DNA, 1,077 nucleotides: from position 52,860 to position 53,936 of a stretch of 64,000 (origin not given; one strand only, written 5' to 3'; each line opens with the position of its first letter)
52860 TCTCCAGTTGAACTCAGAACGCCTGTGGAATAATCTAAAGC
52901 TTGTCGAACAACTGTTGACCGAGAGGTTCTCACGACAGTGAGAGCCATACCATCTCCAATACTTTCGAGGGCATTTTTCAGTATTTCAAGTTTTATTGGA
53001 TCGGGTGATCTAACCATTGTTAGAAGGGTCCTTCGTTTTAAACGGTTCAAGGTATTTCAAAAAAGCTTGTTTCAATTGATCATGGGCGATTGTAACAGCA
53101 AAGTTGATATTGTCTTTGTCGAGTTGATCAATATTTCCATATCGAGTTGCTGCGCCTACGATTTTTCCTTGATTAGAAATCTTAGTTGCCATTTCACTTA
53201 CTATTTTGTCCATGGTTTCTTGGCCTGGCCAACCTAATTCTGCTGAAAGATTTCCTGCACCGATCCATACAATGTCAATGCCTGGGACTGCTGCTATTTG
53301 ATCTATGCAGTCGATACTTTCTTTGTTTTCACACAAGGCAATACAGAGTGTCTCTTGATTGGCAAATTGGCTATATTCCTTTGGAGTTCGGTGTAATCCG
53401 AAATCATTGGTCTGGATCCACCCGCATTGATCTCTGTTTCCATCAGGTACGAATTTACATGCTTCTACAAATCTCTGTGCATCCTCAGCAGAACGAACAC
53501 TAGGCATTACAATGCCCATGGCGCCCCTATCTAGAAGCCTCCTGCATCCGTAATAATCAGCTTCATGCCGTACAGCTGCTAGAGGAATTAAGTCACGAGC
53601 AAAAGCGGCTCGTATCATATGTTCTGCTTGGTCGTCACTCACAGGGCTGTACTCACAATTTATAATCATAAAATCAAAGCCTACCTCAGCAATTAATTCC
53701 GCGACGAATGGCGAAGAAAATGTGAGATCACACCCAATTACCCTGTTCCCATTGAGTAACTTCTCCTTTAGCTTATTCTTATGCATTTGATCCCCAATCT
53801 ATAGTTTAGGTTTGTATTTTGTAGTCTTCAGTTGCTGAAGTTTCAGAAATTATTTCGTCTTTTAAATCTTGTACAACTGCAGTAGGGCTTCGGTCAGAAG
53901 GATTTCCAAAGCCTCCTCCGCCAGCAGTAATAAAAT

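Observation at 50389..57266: Candidate novel module: MFS - HyuB - HpcH aldolase - HyuB - ICL-like lyase, with no HyuA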

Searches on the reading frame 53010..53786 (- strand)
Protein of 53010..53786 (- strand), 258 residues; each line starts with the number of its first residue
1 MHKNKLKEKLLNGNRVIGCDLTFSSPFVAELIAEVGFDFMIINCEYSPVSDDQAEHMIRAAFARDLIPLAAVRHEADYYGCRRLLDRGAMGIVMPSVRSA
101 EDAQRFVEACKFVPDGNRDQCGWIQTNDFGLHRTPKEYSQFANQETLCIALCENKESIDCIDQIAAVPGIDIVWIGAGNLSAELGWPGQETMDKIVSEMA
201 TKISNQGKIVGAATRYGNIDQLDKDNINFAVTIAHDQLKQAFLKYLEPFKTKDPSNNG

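Call 3: search_protein_families(library=pfam, proteins=[window:53010-53786:-])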
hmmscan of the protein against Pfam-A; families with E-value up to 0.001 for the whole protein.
window:53010-53786:- (258 aa): 1 family
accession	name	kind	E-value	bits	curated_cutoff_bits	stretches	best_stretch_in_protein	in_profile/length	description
PF03328.21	HpcH_HpaI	-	9.6e-16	58.2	25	1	24-211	9-184/221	HpcH/HpaI aldolase/citrate lyase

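Call 16: find_homologous_proteins(query=window:53010-53786:-)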
Query window:53010-53786:- (258 aa): 10 proteins with E <= 0.001 among 287 candidates.
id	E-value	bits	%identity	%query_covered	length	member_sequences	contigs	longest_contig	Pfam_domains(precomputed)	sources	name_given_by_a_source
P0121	3.2e-170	582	98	100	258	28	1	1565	PF03328.21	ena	-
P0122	3.2e-163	559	94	100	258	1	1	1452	PF03328.21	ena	-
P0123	3.1e-104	366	62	98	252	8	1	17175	PF03328.21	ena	-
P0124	4.3e-44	169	62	48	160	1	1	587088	-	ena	-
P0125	5.2e-26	110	33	81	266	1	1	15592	PF03328.21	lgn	-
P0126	1.6e-21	95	33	84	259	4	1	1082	PF03328.21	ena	-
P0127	4.4e-21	94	36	70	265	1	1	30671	PF03328.21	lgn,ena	-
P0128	1.2e-20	92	32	83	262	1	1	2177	PF03328.21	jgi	jgi:4-hydroxy-2-oxoheptanedioate aldolase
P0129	4.3e-20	90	34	78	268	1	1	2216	PF03328.21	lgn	-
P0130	8.5e-17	80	91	18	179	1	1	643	-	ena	-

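Call 17: find_encoding_contigs(protein=P0123, flank=10000, max_places=3)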
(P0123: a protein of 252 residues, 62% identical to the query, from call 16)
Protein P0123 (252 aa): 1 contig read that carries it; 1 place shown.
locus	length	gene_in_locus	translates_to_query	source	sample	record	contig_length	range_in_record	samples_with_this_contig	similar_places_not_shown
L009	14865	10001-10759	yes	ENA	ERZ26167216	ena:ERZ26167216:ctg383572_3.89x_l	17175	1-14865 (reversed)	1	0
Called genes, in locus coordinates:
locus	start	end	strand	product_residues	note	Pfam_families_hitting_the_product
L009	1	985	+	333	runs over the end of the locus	PF00710:Asparaginase, PF17763:Asparaginase_C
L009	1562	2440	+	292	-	PF19300:BPD_transp_1_N (weak), PF00528:BPD_transp_1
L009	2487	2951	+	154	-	-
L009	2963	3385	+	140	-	PF00528:BPD_transp_1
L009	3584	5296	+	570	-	PF00496:SBP_bac_5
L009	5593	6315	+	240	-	PF00857:Isochorismatase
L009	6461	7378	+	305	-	PF01522:Polysacc_deac_1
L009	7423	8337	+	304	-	PF01522:Polysacc_deac_1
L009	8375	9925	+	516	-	PF01979:Amidohydro_1, PF07969:Amidohydro_3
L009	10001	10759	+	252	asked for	PF03328:HpcH_HpaI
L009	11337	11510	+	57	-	-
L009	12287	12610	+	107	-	-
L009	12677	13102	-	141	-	PF13443:HTH_26, PF13560:HTH_31, PF01381:HTH_3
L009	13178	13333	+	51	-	-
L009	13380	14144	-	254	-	PF01048:PNP_UDP_1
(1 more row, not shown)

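Call 18: find_encoding_contigs(protein=P0124, flank=10000, max_places=3)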
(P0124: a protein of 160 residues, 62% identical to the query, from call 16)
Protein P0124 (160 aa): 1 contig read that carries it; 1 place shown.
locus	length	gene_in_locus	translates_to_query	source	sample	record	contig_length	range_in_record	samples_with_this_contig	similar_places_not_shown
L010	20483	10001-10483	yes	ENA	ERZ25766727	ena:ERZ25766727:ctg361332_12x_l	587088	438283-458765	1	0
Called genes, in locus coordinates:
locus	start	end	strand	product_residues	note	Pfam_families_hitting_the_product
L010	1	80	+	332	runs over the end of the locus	PF08530:PepX_C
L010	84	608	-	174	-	PF01609:DDE_Tnp_1, PF13586:DDE_Tnp_1_2 (weak)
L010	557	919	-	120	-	PF13340:DUF4096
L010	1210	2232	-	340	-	PF08240:ADH_N, PF00107:ADH_zinc_N, PF13602:ADH_zinc_N_2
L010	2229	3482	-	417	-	PF01979:Amidohydro_1, PF07969:Amidohydro_3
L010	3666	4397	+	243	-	PF00106:adh_short, PF08659:KR, PF23441:SDR (weak), PF13561:adh_short_C2, PF08643:DUF1776 (faint)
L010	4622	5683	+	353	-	PF02126:PTE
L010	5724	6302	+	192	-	-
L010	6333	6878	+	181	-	PF01717:Meth_synt_2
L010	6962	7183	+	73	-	PF14117:DUF4287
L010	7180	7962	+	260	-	PF00561:Abhydrolase_1, PF12146:Hydrolase_4 (weak), PF12697:Abhydrolase_6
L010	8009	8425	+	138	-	PF03328:HpcH_HpaI (weak)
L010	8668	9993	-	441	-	PF13701:DDE_Tnp_1_4, PF01609:DDE_Tnp_1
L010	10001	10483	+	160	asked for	-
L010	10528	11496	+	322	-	PF02574:S-methyl_trans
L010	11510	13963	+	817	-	PF00890:FAD_binding_2 (weak), PF01266:DAO, PF07992:Pyr_redox_2 (faint), PF13454:NAD_binding_9 (faint), PF16350:FAO_M, PF01571:GCV_T, PF08669:GCV_T_C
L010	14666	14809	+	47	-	-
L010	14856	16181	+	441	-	PF13701:DDE_Tnp_1_4, PF01609:DDE_Tnp_1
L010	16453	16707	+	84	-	PF00498:FHA, PF16697:Yop-YscD_cpl (weak)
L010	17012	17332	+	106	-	PF07978:NIPSNAP (weak)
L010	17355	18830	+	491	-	PF05378:Hydant_A_N, PF01968:Hydantoinase_A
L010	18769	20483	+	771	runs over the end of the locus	PF19278:Hydant_A_C, PF02538:Hydantoinase_B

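Call 29: search_protein_families(library=ncbifam, proteins=[window:53010-53786:-], max_evalue=0.01)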
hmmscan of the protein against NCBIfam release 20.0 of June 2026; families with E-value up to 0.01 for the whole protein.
window:53010-53786:- (258 aa): 4 families
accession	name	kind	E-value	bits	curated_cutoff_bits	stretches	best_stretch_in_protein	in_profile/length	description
TIGR03239.1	GarL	equivalog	6.7e-28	97.9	406.75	1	4-214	1-210/249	2-dehydro-3-deoxyglucarate aldolase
NF007849.0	PRK10558.1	equivalog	1.3e-27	96.8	393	1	3-212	7-215/256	2-dehydro-3-deoxyglucarate aldolase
TIGR02311.1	HpaI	equivalog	1.7e-27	96.5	368.8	1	4-213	1-210/249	4-hydroxy-2-oxoheptanedioate aldolase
NF007521.0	PRK10128.1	equivalog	3.9e-23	82.3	441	1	3-212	6-215/267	2-keto-3-deoxy-L-rhamnonate aldolase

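Call 44: search_solved_structures(query=window:53010-53786:-, show_alignments=3, max_evalue=0.001)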
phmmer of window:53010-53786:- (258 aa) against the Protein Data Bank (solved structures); distinct sequences matched with E-value up to 0.001: 21.
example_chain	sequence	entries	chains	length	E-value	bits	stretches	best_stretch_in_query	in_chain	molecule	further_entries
4tv5_A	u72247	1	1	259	1.1e-29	106.9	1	3-199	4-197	2-dehydro-3-deoxyglucarate aldolase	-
4tv6_A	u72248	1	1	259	3e-29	105.6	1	3-199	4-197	2-dehydro-3-deoxyglucarate aldolase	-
4mf4_A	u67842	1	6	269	1.4e-22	83.7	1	4-213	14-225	HpcH/HpaI aldolase/citrate lyase family protein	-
3qz6_A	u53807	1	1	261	2e-22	83.2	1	6-196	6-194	HpcH/HpaI aldolase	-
7et8_A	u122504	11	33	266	5.7e-21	78.4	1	5-216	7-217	4-hydroxy-2-oxoheptanedioate aldolase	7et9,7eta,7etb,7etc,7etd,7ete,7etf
2vws_A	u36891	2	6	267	3.6e-20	75.8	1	3-211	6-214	YFAU, 2-KETO-3-DEOXY SUGAR ALDOLASE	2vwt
7v8t_A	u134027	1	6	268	9.3e-20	74.5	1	4-212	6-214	2,4-dihydroxyhept-2-ene-1,7-dioic acid aldolase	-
4b5w_A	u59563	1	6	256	1.8e-19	73.5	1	4-211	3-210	4-HYDROXY-2-OXO-HEPTANE-1,7-DIOATE ALDOLASE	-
4b5s_A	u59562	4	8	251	4.7e-19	72.2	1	4-211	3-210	4-HYDROXY-2-OXO-HEPTANE-1,7-DIOATE ALDOLASE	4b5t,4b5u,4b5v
2v5j_A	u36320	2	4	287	6.4e-19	71.7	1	3-211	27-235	2,4-DIHYDROXYHEPT-2-ENE-1,7-DIOIC ACID ALDOLASE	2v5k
4b5x_A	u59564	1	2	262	1.4e-18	70.6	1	4-211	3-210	4-HYDROXY-2-OXO-HEPTANE-1,7-DIOATE ALDOLASE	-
1dxe_A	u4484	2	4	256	7.3e-17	65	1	3-209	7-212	2-DEHYDRO-3-DEOXY-GALACTARATE ALDOLASE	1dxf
7o5i_A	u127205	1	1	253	7.1e-14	55.2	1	2-199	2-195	HpcH/HpaI aldolase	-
8adq_A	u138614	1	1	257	7.2e-14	55.2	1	2-199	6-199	HpcH/HpaI aldolase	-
6r62_A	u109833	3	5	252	9.1e-14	54.8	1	2-199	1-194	HpcH/HpaI aldolase | hydroxyketoacid aldolase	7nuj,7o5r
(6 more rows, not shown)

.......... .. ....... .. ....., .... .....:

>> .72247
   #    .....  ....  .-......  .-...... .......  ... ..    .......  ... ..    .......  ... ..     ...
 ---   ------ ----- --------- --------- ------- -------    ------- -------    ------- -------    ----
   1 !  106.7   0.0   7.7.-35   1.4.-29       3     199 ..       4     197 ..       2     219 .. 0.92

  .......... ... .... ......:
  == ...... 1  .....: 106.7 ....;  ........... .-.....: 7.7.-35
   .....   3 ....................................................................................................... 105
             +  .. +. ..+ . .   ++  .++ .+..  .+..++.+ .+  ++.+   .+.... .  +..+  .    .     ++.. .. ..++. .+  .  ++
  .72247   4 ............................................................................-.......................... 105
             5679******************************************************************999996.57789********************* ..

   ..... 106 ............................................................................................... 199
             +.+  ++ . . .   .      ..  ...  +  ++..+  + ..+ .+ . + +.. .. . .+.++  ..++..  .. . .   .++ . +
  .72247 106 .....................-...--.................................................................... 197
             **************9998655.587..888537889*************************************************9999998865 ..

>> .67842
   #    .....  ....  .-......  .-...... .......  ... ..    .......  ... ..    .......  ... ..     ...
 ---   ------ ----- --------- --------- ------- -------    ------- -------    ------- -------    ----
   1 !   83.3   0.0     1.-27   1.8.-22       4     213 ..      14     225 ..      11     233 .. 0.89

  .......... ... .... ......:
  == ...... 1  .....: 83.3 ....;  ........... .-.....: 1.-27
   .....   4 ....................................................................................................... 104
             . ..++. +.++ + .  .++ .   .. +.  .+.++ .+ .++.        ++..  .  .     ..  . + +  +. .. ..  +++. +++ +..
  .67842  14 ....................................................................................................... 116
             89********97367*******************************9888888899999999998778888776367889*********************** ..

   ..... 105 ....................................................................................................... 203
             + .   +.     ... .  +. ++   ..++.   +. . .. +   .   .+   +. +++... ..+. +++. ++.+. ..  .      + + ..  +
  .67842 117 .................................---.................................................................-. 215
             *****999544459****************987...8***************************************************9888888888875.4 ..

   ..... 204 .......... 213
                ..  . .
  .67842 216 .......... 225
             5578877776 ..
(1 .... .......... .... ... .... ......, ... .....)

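Call 51: find_related_loci(query=A3, collection=metagenome_contigs, flank=10000)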
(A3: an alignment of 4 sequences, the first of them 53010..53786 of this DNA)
Query A3 (258 aa) in metagenome_contigs; peptide patterns used: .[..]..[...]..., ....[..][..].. (x = any residue, [..] = any of these).
600 stretches matched a pattern (row limit reached: there are more); 229 encode a relative of the query (tblastn E <= 1e-3); the best 80 are kept; 80 distinct loci.
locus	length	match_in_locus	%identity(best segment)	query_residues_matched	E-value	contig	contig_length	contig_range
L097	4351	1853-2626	100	1-258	0e+0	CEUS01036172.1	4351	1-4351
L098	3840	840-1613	99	1-258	0e+0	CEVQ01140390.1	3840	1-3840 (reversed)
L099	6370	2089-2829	33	1-249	1e-41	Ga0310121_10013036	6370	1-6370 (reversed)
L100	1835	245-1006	34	1-254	6e-42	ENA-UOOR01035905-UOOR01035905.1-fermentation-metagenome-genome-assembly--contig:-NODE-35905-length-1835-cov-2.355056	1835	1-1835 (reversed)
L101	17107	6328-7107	32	1-258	7e-35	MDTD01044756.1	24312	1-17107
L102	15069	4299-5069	33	1-255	2e-33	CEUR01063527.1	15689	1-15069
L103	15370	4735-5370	35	1-211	3e-31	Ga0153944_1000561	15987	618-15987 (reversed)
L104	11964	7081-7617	36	1-185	4e-29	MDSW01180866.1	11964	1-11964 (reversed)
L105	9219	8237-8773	36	1-185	3e-29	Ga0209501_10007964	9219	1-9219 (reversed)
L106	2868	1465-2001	35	1-185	7e-29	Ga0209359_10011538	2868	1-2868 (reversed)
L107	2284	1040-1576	36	1-185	6e-29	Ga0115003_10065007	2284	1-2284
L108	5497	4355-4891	36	1-185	1e-28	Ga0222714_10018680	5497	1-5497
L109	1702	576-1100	35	1-181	1e-28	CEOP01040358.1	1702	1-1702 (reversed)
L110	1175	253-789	36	1-185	3e-29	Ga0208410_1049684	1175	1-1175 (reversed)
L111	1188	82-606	35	1-181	5e-29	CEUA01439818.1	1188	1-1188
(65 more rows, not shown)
